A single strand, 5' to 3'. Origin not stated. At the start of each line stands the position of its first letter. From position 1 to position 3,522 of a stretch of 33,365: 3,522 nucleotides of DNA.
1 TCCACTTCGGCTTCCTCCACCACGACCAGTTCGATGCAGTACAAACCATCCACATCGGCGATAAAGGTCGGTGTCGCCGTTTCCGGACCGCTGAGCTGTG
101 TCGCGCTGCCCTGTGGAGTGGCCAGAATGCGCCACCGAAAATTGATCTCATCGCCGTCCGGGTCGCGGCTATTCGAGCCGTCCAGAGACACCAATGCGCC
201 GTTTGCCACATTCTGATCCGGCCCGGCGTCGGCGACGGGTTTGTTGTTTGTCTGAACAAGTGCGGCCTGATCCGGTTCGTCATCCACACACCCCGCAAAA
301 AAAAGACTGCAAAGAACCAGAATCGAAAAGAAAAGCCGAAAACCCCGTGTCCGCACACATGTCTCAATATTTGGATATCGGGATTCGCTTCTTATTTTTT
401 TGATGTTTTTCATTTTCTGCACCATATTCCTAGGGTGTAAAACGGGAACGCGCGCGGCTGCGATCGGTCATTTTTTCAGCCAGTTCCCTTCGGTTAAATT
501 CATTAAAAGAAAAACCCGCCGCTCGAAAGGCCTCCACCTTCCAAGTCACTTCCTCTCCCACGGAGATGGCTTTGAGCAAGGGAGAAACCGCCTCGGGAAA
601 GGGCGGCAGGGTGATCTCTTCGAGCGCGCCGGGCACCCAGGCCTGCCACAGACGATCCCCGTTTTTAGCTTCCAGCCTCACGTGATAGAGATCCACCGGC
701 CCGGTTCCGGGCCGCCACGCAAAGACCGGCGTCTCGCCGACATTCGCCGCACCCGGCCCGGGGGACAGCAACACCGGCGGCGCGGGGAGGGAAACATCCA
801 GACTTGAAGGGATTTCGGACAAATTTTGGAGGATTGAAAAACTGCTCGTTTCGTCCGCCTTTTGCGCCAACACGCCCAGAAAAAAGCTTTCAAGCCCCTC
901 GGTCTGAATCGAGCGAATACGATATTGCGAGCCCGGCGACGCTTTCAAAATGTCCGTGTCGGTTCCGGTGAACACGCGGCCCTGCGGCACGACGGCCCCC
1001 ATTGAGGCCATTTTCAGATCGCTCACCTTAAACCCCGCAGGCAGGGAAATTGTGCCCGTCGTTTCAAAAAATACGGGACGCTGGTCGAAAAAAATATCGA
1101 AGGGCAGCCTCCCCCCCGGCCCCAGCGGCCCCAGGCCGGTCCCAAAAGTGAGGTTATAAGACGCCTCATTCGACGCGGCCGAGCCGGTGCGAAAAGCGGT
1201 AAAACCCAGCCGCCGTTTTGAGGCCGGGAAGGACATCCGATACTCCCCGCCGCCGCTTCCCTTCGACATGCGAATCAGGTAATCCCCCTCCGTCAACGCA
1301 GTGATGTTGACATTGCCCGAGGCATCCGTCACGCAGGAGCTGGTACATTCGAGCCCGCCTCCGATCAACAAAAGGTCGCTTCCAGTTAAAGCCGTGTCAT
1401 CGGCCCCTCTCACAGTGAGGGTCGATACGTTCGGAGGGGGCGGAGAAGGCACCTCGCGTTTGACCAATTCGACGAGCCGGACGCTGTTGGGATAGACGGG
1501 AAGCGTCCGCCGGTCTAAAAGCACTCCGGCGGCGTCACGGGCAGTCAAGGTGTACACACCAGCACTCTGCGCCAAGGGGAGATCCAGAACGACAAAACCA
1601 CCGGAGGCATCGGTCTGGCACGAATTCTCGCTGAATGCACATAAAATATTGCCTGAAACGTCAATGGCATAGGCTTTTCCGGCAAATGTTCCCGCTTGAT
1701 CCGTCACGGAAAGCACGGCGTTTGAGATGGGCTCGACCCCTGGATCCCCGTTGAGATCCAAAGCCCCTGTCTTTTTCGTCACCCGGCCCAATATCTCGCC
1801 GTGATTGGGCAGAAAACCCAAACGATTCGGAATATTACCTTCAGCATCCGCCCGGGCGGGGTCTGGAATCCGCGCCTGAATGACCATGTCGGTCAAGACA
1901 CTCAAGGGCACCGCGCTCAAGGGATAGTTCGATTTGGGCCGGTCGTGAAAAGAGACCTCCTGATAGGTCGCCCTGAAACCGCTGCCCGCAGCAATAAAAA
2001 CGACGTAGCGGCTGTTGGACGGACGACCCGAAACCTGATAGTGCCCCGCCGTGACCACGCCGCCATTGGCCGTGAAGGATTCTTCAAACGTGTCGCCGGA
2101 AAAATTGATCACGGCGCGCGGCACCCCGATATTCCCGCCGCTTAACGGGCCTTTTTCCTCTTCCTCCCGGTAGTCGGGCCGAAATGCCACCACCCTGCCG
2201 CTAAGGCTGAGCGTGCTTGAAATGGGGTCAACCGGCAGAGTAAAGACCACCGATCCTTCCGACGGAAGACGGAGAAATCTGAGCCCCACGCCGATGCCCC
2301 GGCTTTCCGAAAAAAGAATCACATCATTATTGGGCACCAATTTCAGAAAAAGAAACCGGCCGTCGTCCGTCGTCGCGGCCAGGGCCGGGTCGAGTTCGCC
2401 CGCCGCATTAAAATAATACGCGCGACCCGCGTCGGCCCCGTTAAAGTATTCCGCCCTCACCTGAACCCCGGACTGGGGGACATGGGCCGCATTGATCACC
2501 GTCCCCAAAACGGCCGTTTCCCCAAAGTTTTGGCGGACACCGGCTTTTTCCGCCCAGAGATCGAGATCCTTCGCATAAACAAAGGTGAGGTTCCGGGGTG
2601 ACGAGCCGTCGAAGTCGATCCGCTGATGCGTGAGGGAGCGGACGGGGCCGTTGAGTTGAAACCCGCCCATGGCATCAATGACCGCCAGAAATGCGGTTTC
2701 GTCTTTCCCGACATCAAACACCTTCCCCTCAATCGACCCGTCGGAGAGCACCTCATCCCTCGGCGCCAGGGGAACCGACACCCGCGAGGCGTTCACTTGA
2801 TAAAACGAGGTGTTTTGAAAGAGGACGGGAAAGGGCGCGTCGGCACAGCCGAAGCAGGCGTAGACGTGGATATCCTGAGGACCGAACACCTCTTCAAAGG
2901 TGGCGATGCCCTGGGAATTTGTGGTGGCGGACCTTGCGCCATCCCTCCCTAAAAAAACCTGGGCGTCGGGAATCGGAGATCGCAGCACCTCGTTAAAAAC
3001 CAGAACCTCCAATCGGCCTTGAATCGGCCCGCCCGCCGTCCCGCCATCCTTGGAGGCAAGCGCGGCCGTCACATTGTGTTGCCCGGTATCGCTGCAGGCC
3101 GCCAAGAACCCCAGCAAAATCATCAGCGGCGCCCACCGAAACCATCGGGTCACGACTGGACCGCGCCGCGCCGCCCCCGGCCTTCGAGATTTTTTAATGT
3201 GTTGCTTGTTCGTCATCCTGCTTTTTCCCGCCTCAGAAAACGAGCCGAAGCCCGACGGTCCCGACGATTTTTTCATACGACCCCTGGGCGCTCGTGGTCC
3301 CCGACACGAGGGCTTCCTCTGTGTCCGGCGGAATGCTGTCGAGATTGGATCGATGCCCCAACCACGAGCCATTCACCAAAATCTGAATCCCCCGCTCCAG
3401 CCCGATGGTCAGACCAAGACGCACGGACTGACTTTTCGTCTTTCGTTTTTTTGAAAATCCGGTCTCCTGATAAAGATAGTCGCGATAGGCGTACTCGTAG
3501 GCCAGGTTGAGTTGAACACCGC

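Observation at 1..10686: Envelope locus with no enzymes: two secreted paralogues, then three outer-membrane barrels, then giant lipoproteins. Candidate novel surface-fibre or surface-display export system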

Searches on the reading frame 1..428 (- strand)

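Call 7: search_protein_families(library=pfam, max_evalue=0.1, proteins=[window:1-428:-])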
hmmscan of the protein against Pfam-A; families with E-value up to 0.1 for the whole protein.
window:1-428:- (142 aa): 5 families
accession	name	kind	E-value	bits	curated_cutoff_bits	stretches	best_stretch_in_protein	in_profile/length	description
PF22352.2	K319L-like_PKD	-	4.7e-10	39.8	27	1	68-139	1-71/84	K319L-like, PKD domain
PF18911.6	PKD_4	-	3.3e-08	33.9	27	1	61-100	1-40/85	PKD domain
PF21027.3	Sde0182_C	-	0.00021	22.3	27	1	80-107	2-29/83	Cellulose-binding protein Sde0182, C-terminal domain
PF02010.21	REJ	-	0.024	13.7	25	1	80-112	102-142/452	REJ domain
PF17963.7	Big_9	-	0.053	14.8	23.6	1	61-120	1-58/89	Bacterial Ig domain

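Call 8: search_protein_families(library=ncbifam, max_evalue=0.1, proteins=[window:1-428:-])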
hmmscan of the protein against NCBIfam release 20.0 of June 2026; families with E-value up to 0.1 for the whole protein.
window:1-428:- (142 aa): 1 family
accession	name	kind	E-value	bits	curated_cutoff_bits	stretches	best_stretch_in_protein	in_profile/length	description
NF038112.1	myxo_dep_M36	subfamily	1.1e-12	46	1500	1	52-137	1181-1267/1604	myxosortase-dependent M36 family metallopeptidase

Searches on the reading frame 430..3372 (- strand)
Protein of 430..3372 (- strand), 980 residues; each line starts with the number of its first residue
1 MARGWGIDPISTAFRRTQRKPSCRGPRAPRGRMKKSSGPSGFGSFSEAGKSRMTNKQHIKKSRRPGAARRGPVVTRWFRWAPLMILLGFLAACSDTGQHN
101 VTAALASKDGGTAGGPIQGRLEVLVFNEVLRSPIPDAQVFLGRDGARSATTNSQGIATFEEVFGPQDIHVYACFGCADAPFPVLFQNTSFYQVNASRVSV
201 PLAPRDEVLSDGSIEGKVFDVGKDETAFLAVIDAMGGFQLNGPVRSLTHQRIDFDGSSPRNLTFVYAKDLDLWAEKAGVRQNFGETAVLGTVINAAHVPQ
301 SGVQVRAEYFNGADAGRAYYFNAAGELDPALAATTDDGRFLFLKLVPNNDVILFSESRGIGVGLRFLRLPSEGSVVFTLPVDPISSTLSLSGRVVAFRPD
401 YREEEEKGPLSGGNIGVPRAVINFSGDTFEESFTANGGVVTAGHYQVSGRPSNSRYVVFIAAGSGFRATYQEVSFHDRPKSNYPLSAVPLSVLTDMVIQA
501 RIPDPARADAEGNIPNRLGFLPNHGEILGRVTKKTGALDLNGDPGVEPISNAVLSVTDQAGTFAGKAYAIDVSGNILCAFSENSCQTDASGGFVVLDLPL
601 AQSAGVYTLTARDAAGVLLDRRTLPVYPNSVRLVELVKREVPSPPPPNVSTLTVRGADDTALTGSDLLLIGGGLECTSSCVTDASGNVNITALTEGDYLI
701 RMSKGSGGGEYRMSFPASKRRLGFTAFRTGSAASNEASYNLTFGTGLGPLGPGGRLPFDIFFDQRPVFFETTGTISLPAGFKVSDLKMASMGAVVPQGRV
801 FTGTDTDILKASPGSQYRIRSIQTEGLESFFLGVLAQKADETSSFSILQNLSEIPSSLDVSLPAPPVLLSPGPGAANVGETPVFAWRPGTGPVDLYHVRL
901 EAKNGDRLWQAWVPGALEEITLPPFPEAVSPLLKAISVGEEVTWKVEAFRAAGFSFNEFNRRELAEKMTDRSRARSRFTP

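Call 7: search_protein_families(library=pfam, max_evalue=0.1, proteins=[window:430-3372:-])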
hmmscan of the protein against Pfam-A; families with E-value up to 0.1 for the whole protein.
window:430-3372:- (980 aa): 4 families
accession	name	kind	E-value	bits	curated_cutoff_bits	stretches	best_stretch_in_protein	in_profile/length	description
PF13620.12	CarboxypepD_reg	-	1.1e-09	38.9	32.3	1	653-704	5-56/82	Carboxypeptidase regulatory-like domain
PF17210.9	SdrD_B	-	0.0041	17.7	29.7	0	675-707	37-69/112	SdrD B-like domain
PF17802.7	SpaA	-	0.048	14.2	23.1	0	677-701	33-57/91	Prealbumin-like fold domain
PF19116.6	DUF5801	-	0.051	14.3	27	0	348-431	54-132/137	Domain of unknown function (DUF5801)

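Call 8: search_protein_families(library=ncbifam, max_evalue=0.1, proteins=[window:430-3372:-])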
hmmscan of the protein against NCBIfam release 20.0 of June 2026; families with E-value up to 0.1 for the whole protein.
window:430-3372:- (980 aa): 0 families

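Call 66: search_solved_structures(query=A6, max_evalue=1)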
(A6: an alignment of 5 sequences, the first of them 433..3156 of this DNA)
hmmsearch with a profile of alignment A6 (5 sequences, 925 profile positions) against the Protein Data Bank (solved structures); distinct sequences matched with E-value up to 1: 0.
